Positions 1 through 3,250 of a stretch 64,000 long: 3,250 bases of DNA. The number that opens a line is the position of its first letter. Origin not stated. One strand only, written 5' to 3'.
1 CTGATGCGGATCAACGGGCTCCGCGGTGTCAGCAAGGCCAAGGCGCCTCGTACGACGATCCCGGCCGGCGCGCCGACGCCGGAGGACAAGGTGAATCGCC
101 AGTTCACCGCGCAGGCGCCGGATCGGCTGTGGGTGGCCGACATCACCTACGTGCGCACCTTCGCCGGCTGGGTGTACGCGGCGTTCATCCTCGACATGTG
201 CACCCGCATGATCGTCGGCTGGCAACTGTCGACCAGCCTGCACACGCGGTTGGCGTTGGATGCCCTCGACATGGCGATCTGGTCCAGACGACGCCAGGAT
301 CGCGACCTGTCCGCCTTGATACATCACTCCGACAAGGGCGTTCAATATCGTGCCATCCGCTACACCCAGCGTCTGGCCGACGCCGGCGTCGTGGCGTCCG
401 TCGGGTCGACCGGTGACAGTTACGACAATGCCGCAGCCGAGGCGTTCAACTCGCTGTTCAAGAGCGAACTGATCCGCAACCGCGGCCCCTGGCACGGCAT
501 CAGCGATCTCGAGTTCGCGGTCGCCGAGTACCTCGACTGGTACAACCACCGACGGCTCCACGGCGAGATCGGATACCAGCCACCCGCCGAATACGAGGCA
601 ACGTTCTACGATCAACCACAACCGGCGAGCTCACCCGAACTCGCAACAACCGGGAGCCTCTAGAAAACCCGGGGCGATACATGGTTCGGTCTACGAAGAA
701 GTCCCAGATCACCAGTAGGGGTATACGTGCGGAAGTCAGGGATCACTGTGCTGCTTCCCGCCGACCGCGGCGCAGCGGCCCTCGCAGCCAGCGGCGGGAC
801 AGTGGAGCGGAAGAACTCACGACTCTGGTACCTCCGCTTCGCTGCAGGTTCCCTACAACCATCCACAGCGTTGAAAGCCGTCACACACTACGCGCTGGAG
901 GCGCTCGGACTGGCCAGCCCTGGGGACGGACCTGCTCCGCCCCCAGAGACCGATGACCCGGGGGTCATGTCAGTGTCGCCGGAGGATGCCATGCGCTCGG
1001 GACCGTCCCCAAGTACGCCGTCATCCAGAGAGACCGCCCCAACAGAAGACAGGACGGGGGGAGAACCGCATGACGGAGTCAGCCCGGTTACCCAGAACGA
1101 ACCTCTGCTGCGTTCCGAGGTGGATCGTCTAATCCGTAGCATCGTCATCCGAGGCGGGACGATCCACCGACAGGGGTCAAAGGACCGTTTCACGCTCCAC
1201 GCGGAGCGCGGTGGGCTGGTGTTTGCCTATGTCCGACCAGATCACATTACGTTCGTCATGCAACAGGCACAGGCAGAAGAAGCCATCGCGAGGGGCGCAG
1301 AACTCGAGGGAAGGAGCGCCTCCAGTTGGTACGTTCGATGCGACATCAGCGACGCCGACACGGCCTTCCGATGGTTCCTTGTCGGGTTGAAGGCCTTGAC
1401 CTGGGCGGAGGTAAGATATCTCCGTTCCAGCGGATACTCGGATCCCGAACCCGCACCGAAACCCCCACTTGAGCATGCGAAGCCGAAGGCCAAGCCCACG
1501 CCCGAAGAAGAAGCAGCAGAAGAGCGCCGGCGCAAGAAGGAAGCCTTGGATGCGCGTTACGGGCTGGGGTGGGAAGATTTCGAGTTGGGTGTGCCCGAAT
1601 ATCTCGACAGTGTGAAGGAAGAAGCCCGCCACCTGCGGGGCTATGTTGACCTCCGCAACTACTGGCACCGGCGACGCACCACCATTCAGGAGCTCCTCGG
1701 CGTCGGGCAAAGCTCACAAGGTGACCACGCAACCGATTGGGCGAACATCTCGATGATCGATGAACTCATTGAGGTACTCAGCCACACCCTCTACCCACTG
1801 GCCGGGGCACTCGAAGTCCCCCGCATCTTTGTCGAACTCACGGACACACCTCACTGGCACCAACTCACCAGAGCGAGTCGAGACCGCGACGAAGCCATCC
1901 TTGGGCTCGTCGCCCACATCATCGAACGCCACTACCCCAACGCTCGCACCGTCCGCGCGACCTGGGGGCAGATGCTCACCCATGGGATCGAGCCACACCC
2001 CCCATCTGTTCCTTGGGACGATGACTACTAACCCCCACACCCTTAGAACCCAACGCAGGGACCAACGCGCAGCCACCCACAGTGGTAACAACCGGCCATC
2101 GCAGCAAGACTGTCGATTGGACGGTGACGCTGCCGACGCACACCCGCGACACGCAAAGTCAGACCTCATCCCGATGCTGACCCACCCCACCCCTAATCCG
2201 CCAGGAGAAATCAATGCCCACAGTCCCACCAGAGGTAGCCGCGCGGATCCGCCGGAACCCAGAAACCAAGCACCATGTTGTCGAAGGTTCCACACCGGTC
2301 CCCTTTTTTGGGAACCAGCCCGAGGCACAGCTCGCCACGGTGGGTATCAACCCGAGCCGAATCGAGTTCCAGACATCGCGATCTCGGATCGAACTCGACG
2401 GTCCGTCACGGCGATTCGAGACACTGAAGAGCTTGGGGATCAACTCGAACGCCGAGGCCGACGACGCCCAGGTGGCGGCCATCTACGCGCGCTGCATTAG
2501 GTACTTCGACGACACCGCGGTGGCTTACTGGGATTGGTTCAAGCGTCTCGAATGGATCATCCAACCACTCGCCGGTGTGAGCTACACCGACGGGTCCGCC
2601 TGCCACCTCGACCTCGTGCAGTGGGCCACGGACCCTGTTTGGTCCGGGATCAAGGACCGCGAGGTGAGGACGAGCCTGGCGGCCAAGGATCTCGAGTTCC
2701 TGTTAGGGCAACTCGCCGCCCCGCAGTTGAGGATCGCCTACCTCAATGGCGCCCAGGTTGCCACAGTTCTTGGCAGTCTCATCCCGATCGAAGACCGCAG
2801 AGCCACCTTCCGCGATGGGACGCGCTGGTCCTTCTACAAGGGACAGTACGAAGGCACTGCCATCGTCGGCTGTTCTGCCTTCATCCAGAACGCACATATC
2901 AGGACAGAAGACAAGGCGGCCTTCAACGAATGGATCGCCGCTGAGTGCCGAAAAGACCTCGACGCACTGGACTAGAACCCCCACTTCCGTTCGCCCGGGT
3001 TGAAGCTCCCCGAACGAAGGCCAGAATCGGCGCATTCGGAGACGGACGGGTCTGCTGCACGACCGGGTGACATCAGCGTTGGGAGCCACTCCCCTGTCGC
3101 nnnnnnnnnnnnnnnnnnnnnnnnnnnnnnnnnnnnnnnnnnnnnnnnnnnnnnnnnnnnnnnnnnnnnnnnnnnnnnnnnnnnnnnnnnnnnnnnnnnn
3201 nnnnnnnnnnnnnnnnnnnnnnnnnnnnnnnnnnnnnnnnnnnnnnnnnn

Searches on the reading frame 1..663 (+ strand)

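Call 7: search_protein_families(library=pfam, proteins=[window:1-663:+], max_evalue=0.01)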
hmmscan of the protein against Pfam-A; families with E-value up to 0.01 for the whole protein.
window:1-663:+ (220 aa): 3 families
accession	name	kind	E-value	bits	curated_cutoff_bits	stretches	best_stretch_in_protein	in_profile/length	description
PF00665.32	rve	-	9.1e-20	71.3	32.6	1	38-139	2-101/102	Integrase core domain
PF13683.12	rve_3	-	6.7e-12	45.4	26.5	1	129-195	2-67/67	Integrase core domain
PF13333.12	rve_2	-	3e-07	30.9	22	1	147-199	1-52/56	Integrase core domain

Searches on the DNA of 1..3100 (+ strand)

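Call 52: search_dna_similar(query=window:1-3100:+, collection=plasmids, mode=near, max_rows=12)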
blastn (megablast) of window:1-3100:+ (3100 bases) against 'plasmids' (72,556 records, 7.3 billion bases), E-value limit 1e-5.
Records with a match: 1; places in all: 1; records where one place covers at least 80% of the query: 0.
Best place of each record, by identity: 80-90% 1.
By first word of the organism name: Miltoncostaea 1.
By predicted mobility (MOB-suite, as given by PLSDB): non-mobilizable 1.
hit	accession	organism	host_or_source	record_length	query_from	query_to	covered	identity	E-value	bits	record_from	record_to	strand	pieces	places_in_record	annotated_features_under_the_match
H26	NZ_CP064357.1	Miltoncostaea oceani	pure culture,marine sediment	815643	128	178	2%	88.5%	5e-6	62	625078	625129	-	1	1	none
